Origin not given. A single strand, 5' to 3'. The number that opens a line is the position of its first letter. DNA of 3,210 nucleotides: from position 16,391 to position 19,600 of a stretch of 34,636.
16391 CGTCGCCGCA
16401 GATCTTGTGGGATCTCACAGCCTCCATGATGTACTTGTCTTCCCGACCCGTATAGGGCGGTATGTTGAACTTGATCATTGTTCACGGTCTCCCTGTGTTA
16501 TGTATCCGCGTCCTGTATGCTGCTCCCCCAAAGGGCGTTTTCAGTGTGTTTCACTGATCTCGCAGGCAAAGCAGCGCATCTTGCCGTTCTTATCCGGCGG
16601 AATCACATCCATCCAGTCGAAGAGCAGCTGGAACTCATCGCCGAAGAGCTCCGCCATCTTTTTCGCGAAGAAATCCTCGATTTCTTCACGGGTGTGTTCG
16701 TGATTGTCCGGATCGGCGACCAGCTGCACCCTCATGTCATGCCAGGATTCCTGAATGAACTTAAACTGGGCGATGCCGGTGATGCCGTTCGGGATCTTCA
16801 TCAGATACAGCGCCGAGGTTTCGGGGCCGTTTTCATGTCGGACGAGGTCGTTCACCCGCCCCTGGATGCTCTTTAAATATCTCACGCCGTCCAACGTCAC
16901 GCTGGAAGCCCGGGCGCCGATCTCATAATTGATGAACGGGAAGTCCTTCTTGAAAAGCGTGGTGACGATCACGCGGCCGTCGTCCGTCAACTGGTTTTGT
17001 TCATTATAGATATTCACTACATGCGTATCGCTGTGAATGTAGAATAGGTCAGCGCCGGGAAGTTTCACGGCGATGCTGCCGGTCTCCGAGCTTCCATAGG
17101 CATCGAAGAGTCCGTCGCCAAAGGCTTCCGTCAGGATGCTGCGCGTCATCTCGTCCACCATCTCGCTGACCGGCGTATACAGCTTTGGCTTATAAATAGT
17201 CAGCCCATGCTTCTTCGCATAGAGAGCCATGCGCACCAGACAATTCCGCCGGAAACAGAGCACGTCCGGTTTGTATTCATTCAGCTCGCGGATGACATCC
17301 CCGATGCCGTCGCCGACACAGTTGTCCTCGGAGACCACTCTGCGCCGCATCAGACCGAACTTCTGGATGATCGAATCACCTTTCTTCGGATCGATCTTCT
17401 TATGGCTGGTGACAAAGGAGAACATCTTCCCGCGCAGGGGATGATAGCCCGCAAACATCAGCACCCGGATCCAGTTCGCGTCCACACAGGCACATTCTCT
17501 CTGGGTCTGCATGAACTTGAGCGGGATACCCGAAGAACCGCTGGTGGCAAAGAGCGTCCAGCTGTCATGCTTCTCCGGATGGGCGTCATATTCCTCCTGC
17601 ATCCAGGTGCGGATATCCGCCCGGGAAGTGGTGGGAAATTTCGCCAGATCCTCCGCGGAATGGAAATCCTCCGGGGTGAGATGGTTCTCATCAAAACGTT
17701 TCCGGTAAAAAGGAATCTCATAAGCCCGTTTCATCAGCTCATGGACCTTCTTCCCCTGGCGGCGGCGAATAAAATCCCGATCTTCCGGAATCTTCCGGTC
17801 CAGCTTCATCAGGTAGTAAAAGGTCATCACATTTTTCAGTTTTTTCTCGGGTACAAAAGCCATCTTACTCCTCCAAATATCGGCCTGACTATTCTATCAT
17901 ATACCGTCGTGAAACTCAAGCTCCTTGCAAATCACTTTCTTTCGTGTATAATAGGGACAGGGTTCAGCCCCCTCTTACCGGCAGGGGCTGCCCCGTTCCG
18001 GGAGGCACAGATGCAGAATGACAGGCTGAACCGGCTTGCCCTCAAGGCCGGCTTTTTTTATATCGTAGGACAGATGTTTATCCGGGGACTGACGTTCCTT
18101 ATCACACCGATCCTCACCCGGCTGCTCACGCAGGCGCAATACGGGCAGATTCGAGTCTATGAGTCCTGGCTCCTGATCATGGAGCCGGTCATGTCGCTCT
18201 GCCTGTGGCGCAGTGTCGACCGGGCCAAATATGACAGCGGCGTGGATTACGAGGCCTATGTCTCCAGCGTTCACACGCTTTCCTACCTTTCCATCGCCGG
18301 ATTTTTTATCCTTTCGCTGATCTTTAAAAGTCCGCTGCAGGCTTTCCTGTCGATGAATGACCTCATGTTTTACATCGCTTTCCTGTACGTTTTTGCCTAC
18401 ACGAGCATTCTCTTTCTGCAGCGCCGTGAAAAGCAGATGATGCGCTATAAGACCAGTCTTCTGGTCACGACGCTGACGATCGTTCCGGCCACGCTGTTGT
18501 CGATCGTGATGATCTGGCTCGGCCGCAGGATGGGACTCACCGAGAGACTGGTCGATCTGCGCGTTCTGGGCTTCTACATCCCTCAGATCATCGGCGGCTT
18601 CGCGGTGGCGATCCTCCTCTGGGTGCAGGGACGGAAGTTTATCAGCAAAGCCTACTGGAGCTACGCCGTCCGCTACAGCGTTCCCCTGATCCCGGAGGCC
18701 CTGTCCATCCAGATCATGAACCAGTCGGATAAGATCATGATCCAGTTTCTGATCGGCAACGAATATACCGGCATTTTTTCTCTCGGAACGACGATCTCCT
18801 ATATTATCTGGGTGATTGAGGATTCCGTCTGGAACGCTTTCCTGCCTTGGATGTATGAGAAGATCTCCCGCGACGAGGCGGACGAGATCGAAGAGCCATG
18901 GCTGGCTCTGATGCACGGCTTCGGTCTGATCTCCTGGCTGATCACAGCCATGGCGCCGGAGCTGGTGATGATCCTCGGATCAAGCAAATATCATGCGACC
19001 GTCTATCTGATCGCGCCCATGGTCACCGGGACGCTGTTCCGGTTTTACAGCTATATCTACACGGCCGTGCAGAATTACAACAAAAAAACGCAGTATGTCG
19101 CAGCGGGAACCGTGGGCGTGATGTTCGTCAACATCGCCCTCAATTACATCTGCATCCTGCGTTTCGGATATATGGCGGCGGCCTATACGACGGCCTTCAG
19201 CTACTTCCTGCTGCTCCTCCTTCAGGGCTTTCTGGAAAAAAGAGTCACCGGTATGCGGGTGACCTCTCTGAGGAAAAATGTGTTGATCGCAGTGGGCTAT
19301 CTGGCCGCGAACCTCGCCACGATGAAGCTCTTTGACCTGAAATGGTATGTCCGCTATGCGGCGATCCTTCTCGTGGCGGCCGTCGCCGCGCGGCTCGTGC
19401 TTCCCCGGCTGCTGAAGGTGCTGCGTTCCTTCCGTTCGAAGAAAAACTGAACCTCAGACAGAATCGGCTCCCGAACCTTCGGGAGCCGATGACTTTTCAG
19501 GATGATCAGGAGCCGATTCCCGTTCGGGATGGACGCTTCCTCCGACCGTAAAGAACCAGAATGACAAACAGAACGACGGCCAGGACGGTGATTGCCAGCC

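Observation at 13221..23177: Arn-like lipid-carrier glycosylation locus in a Gram-positive: aminotransferase + Und-P glycosyltransferase + flippase + YfhO, with two extra amide-forming ligases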

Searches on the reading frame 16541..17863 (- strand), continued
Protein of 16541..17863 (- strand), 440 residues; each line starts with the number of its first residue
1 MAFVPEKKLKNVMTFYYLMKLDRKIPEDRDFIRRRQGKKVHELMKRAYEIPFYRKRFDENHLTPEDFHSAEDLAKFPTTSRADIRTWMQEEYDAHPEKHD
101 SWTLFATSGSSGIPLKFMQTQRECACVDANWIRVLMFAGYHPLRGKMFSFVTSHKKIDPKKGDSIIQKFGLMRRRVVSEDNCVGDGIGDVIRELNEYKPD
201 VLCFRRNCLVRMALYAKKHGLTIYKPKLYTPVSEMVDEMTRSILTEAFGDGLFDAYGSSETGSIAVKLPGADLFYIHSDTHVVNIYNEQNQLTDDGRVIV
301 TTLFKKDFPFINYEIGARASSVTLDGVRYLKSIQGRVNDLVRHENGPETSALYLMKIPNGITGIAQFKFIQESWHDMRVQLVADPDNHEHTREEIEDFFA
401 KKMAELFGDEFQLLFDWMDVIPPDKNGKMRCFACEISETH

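Call 24: find_related_loci(query=A1, collection=genome_contigs, flank=10000)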
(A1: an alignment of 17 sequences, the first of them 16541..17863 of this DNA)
Query A1 (440 aa) in genome_contigs; peptide patterns used: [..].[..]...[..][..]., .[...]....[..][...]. (x = any residue, [..] = any of these).
175 stretches matched a pattern; 129 encode a relative of the query (tblastn E <= 1e-3); the best 80 are kept; 80 distinct loci.
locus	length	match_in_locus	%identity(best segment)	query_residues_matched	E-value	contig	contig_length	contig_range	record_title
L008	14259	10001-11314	84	1-438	0e+0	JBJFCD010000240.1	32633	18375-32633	MAG: Lachnospiraceae bacterium isolate PUUB24_bin.042 NODE_678_length_32633_cov_15.293910, whole genome shotgun sequence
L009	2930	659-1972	84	1-438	0e+0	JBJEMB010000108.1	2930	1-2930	MAG: Lachnospiraceae bacterium isolate PUUB16_bin.044 NODE_23185_length_2930_cov_64.814609, whole genome shotgun sequenc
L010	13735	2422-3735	83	1-438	0e+0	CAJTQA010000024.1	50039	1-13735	MAG TPA_asm: uncultured Dorea sp. isolate MGBC109699 genome assembly, contig: MGBC109699.24, whole genome shotgun sequen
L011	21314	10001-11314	83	1-438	0e+0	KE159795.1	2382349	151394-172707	Lachnospiraceae bacterium 3-2 genomic scaffold acPFJ-supercont1.1, whole genome shotgun sequence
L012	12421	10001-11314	83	1-438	0e+0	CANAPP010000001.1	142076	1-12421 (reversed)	MAG TPA_asm: uncultured Lachnospiraceae bacterium isolate SRR16350225_bin.17_metawrap_v1.3_MAG genome assembly, contig:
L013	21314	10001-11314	82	1-438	0e+0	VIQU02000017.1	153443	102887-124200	Lachnospiraceae bacterium MD308 11_Assembly.final.scaffolds_scaffold17.1, whole genome shotgun sequence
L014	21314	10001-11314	82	1-438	0e+0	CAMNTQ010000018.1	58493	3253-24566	MAG: uncultured Lachnospiraceae bacterium isolate SRR19792995_bin.11_metawrap_v1.3_MAG genome assembly, contig: ERZ12290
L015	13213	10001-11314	82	1-438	0e+0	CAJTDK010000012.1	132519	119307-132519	Lachnospiraceae bacterium isolate B85_10_CF_BP genome assembly, contig: MGBC000137.12, whole genome shotgun sequence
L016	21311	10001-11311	76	1-437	0e+0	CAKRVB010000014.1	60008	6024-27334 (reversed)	MAG: uncultured Marvinbryantia sp. isolate REFINED_METABAT215_TOP10_CONTIGS_1500_ASSEMBLY_K77_MERGED__Hadza_MoBio_hadza-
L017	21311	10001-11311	76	1-437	0e+0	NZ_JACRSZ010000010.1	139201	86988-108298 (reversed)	Jingyaoa shaoxingensis strain NSJ-46 ATB_D20_9_93_ctg010, whole genome shotgun sequence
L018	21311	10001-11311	76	1-437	0e+0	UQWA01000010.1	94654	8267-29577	uncultured Lachnospiraceae bacterium isolate UMGS697 genome assembly, contig: NODE_106_length_94654_cov_354.349930, whol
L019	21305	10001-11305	78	1-436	0e+0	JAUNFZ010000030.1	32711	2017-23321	MAG: Eubacteriales bacterium isolate S26M_St_22 NODE_969_length_32711_cov_11.087610, whole genome shotgun sequence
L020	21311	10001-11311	76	1-437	0e+0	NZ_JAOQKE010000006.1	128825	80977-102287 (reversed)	Muricoprocola aceti strain Sanger_29 .12718_7_94.6, whole genome shotgun sequence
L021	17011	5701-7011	75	1-437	0e+0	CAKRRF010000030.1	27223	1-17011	MAG: uncultured Marvinbryantia sp. isolate REFINED_METABAT215_TOP10_CONTIGS_1500_ASSEMBLY_K77_MERGED__Hadza_PheChl_Fiber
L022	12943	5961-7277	77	1-439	0e+0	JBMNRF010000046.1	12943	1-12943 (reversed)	MAG: Marvinbryantia sp. isolate SBF912SR2HQ0020 scaffold_21405_c1, whole genome shotgun sequence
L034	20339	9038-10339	62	6-438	0e+0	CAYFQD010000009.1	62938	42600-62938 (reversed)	MAG TPA_asm: uncultured Oscillospiraceae bacterium isolate ERP107106_co1_219 genome assembly, contig: NODE_312_length_62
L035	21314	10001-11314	62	1-436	0e+0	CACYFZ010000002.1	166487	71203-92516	MAG: uncultured Clostridiales bacterium isolate RUG11913 genome assembly, contig: RUG11913_asm_2, whole genome shotgun s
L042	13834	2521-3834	60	1-436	0e+0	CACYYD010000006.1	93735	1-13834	MAG: uncultured Clostridiales bacterium isolate RUG12387 genome assembly, contig: RUG12387_asm_6, whole genome shotgun s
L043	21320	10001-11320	60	1-438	0e+0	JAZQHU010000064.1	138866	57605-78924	MAG: Anaerovoracaceae bacterium isolate T1900044627_TS20190093.MAGScoT_cleanbin_000009 SGB_954_k141_1411661, whole genom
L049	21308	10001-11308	62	1-436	0e+0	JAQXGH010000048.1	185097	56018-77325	MAG: Bacillota bacterium isolate SUG1170 k141_3554212, whole genome shotgun sequence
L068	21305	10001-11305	58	6-438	0e+0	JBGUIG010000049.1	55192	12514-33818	MAG: Anaerovoracaceae bacterium isolate ruminal_MAG_332 ruminal_MAG_332_contig_0049, whole genome shotgun sequence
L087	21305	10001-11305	59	6-438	1e-177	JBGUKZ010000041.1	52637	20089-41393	MAG: Anaerovoracaceae bacterium isolate ruminal_MAG_269 ruminal_MAG_269_contig_0041, whole genome shotgun sequence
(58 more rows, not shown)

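Call 27: find_encoding_contigs(protein=P0043, flank=10000, max_places=1)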
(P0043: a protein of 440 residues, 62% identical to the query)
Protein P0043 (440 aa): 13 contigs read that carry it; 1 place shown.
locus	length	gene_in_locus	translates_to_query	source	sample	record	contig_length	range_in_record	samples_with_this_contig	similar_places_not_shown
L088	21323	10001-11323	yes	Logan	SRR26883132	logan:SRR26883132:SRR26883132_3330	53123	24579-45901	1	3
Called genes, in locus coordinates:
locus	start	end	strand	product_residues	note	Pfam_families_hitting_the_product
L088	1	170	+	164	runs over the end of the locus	PF00583:Acetyltransf_1, PF13508:Acetyltransf_7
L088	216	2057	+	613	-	PF01183:Glyco_hydro_25, PF08239:SH3_3 (faint)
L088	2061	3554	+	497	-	PF08239:SH3_3 (faint), PF01183:Glyco_hydro_25, PF06347:SH3_4 (faint)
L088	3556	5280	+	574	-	PF02878:PGM_PMM_I, PF02879:PGM_PMM_II, PF02880:PGM_PMM_III, PF00408:PGM_PMM_IV (weak)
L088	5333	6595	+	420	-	PF03816:LytR_cpsA_psr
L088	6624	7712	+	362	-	PF01820:Dala_Dala_lig_N, PF02786:CPSase_L_D2 (faint), PF07478:Dala_Dala_lig_C, PF02222:ATP-grasp (weak)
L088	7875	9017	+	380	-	PF03816:LytR_cpsA_psr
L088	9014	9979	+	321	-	PF00056:Ldh_1_N, PF02866:Ldh_1_C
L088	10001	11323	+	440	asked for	PF27533:CapK_C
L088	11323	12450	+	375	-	PF01041:DegT_DnrJ_EryC1, PF00155:Aminotran_1_2, PF00266:Aminotran_5 (weak)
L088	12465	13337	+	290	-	PF00483:NTP_transferase, PF12804:NTP_transf_3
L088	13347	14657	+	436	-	PF01943:Polysacc_synt (weak)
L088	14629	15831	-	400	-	PF02655:ATP-grasp_3, PF01071:GARS_A, PF07478:Dala_Dala_lig_C (weak), PF13535:ATP-grasp_4, PF18603:LAL_C2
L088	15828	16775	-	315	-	PF00535:Glycos_transf_2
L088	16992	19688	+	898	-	PF00535:Glycos_transf_2, PF10111:Glyco_tranf_2_2, PF13641:Glyco_tranf_2_3 (weak), PF04464:Glyphos_transf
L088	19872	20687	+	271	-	PF01061:ABC2_membrane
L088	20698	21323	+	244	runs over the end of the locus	PF00005:ABC_tran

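Call 28: find_encoding_contigs(protein=P0030, flank=10000, max_places=1)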
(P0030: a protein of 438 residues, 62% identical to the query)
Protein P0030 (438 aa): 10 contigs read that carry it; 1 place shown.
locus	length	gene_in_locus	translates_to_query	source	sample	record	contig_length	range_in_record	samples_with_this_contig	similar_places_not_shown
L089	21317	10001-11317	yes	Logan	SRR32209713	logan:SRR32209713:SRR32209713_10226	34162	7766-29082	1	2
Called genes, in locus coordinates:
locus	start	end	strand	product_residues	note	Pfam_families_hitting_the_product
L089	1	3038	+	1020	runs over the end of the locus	PF04464:Glyphos_transf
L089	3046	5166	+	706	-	-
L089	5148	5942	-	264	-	PF01522:Polysacc_deac_1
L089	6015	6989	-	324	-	-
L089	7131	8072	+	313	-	PF00535:Glycos_transf_2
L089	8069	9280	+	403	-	PF01071:GARS_A, PF02655:ATP-grasp_3 (weak), PF02222:ATP-grasp (weak), PF02786:CPSase_L_D2, PF07478:Dala_Dala_lig_C, PF13535:ATP-grasp_4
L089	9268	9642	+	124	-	PF00892:EamA (weak)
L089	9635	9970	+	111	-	PF00892:EamA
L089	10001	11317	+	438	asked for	PF27533:CapK_C (weak)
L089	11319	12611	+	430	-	-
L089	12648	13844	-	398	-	PF01071:GARS_A, PF02655:ATP-grasp_3, PF07478:Dala_Dala_lig_C (weak), PF13535:ATP-grasp_4, PF18603:LAL_C2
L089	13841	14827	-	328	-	PF00535:Glycos_transf_2, PF13641:Glyco_tranf_2_3 (weak)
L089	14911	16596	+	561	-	-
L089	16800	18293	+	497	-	-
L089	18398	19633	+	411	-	PF03734:YkuD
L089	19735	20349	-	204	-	-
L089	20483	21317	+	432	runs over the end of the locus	PF03816:LytR_cpsA_psr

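Call 29: find_encoding_contigs(protein=P0010, flank=10000, max_places=1)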
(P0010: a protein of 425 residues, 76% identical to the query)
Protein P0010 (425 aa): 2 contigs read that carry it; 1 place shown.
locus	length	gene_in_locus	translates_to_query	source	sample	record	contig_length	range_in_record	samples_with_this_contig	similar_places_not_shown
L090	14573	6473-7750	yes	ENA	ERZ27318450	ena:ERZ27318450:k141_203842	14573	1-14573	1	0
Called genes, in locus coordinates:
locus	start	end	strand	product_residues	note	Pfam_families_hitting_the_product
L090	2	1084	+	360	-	?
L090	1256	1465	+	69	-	PF04023:FeoA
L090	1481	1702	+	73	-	PF04023:FeoA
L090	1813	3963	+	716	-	PF01926:MMR_HSR1, PF02421:FeoB_N, PF17910:FeoB_Cyto, PF07670:Gate, PF07664:FeoB_C, PF07670:Gate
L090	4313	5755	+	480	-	PF01943:Polysacc_synt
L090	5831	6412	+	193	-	PF00156:Pribosyltran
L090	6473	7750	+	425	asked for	PF27533:CapK_C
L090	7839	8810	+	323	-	PF00535:Glycos_transf_2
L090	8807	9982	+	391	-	PF08443:RimK (faint), PF01071:GARS_A, PF02222:ATP-grasp, PF02655:ATP-grasp_3, PF07478:Dala_Dala_lig_C, PF13535:ATP-grasp_4, PF18603:LAL_C2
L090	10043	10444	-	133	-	PF01325:Fe_dep_repress, PF02742:Fe_dep_repr_C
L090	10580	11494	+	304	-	PF00892:EamA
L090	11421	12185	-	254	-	-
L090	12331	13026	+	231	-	PF00696:AA_kinase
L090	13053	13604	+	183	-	PF01765:RRF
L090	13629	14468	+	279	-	PF01255:Prenyltransf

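Call 34: search_solved_structures(query=window:16541-17863:-, max_evalue=0.01)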
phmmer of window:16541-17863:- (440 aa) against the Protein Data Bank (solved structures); distinct sequences matched with E-value up to 0.01: 7.
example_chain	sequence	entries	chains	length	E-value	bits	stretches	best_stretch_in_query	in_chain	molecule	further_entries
2y27_A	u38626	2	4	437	3.6e-08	35.9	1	29-341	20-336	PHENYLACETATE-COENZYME A LIGASE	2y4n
6wuq_A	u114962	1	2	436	1.3e-07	34.1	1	36-317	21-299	AjiA1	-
9s3l_A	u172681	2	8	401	3.6e-07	32.6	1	231-365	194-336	Phenylacetate-CoA ligase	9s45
2y4o_A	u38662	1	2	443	9.6e-07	31.2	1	28-125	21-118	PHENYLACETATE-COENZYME A LIGASE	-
6siw_B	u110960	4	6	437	2e-06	30.2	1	38-317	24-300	PaaK-like ligase (AMP-dependent synthetase and ligase) | AMP-dependent synthetase and ligase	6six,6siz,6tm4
6siw_A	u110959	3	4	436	2e-06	30.2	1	38-317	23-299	PaaK-like ligase (AMP-dependent synthetase and ligase) | AMP-dependent synthetase and ligase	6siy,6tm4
4r1l_A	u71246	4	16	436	3.4e-06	29.4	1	29-314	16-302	Phenylacetate-coenzyme A ligase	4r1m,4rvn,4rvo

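Call 48: search_protein_families(library=pfam, proteins=[L042:1253-2509:+, L068:11312-12607:+, L042:7423-7920:+, L049:14850-15584:-, L043:7345-8793:+, L034:6903-8042:+, L087:18889-19908:+, L035:3046-5166:+, L035:14911-16596:+, L035:11319-12611:+], max_evalue=0.01)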
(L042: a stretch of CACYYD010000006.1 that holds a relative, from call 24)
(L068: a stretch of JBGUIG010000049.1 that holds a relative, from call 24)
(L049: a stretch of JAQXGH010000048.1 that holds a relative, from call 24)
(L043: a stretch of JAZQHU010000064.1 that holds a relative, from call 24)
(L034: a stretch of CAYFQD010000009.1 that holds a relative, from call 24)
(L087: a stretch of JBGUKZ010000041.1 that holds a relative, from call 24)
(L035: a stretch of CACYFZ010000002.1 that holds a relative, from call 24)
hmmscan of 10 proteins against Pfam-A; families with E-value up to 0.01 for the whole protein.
L042:1253-2509:+ (418 aa): 1 family
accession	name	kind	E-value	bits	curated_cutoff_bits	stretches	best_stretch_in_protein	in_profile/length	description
PF04464.20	Glyphos_transf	-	3e-110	369.1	22.1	1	46-417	11-366/367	CDP-Glycerol:Poly(glycerophosphate) glycerophosphotransferase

L068:11312-12607:+ (431 aa): 1 family
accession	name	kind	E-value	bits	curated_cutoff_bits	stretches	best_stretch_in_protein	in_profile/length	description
PF01943.22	Polysacc_synt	-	3.3e-06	27.2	28.2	1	28-276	13-263/274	Polysaccharide biosynthesis protein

L042:7423-7920:+ (165 aa): 3 families
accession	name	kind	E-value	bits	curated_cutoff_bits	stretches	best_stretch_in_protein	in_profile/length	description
PF16369.11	GH43_C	-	0.0021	19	23.4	1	60-125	10-64/100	C-terminal lipocalin-like domain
PF15886.11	CBM39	-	0.0027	17.9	25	1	90-132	33-76/107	Carbohydrate binding domain (family 32)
PF16270.11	DUF4923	-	0.009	16.3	22.8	0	104-130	22-48/176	Lipocalin-like domain (DUF4923)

L049:14850-15584:- (244 aa): 1 family
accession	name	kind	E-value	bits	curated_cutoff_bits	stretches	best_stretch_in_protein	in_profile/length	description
PF00005.33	ABC_tran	-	3.6e-13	50.7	25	1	41-170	1-133/137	ABC transporter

L043:7345-8793:+ (482 aa): 1 family
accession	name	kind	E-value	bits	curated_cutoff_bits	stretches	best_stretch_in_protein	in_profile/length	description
PF03062.24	MBOAT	-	3.9e-28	99.1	27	1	52-376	14-322/337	MBOAT, membrane-bound O-acyltransferase family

L034:6903-8042:+ (379 aa): 2 families
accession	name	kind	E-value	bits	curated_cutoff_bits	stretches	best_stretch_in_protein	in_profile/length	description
PF03816.19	LytR_cpsA_psr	-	5.7e-40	137.4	24.6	1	142-285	1-148/150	LytR_cpsA_psr family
PF19529.4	DUF6057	-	0.00031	20.2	29.8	1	5-104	118-217/569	Family of unknown function (DUF6057)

L087:18889-19908:+ (339 aa): 10 families
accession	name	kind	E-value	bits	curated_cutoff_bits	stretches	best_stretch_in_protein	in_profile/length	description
PF16363.11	GDP_Man_Dehyd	-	1.2e-88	298.2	27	1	4-309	1-332/332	GDP-mannose 4,6 dehydratase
PF01370.27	Epimerase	-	2.4e-72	243.7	20.9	1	3-245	1-240/240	NAD dependent epimerase/dehydratase family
PF01073.25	3Beta_HSD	-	1.1e-15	57.9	22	1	4-225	1-221/280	3-beta hydroxysteroid dehydrogenase/isomerase family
PF02719.21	Polysacc_synt_2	-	2e-15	57.2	20.2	1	3-127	1-130/293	Polysaccharide biosynthesis protein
PF04321.23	RmlD_sub_bind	-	2.5e-12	46.9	27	1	1-211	1-177/287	RmlD substrate binding domain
PF07993.18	NAD_binding_4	-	8.6e-12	45.2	20.1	1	5-182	1-206/258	Male sterility protein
PF13460.12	NAD_binding_10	-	1.5e-07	31.9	27.2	1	7-165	1-132/184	NAD(P)H-binding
PF00106.31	adh_short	-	2.9e-06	27.3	26.6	1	3-83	3-86/195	short chain dehydrogenase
PF05368.20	NmrA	-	0.00057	20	27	1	2-120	4-102/298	NmrA-like family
PF01113.26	DapB_N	-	0.0097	16.4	25.6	0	1-88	1-81/124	Dihydrodipicolinate reductase, N-terminus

L035:3046-5166:+ (706 aa): 0 families

L035:14911-16596:+ (561 aa): 0 families

L035:11319-12611:+ (430 aa): 0 families

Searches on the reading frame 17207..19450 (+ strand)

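Call 4: search_protein_families(library=pfam, proteins=[window:17207-19450:+])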
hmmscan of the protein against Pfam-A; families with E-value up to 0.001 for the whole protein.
window:17207-19450:+ (747 aa): 1 family
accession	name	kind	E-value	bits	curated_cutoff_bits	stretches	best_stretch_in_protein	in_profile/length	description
PF01943.22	Polysacc_synt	-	3.9e-17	63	28.2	1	279-549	2-270/274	Polysaccharide biosynthesis protein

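Call 5: search_protein_families(library=ncbifam, proteins=[window:17207-19450:+])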
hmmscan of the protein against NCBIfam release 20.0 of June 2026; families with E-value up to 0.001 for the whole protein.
window:17207-19450:+ (747 aa): 0 families

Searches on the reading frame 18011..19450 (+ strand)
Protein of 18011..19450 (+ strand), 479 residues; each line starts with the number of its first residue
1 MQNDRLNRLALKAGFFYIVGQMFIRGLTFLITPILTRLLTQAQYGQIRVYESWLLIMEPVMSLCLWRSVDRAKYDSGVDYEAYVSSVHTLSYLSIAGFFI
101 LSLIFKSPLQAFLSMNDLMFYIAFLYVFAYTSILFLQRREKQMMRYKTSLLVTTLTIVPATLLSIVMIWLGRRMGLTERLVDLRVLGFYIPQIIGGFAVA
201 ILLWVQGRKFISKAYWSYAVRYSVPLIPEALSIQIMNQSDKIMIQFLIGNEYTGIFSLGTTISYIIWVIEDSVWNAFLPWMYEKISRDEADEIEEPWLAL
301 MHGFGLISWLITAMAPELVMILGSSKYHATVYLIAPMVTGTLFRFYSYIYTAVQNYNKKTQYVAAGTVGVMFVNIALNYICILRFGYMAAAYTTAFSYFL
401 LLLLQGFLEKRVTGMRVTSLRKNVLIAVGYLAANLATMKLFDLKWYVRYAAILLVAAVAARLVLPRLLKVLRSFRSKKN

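Call 14: search_protein_families(library=pfam, proteins=[window:18011-19450:+], max_evalue=10)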
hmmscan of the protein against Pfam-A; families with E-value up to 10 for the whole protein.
window:18011-19450:+ (479 aa): 2 families
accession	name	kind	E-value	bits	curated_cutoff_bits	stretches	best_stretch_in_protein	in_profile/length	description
PF01943.22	Polysacc_synt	-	1.2e-17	64.7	28.2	1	11-281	2-270/274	Polysaccharide biosynthesis protein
PF13789.11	DUF4181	-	3.8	8.5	25.4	2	355-410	26-81/108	Domain of unknown function (DUF4181)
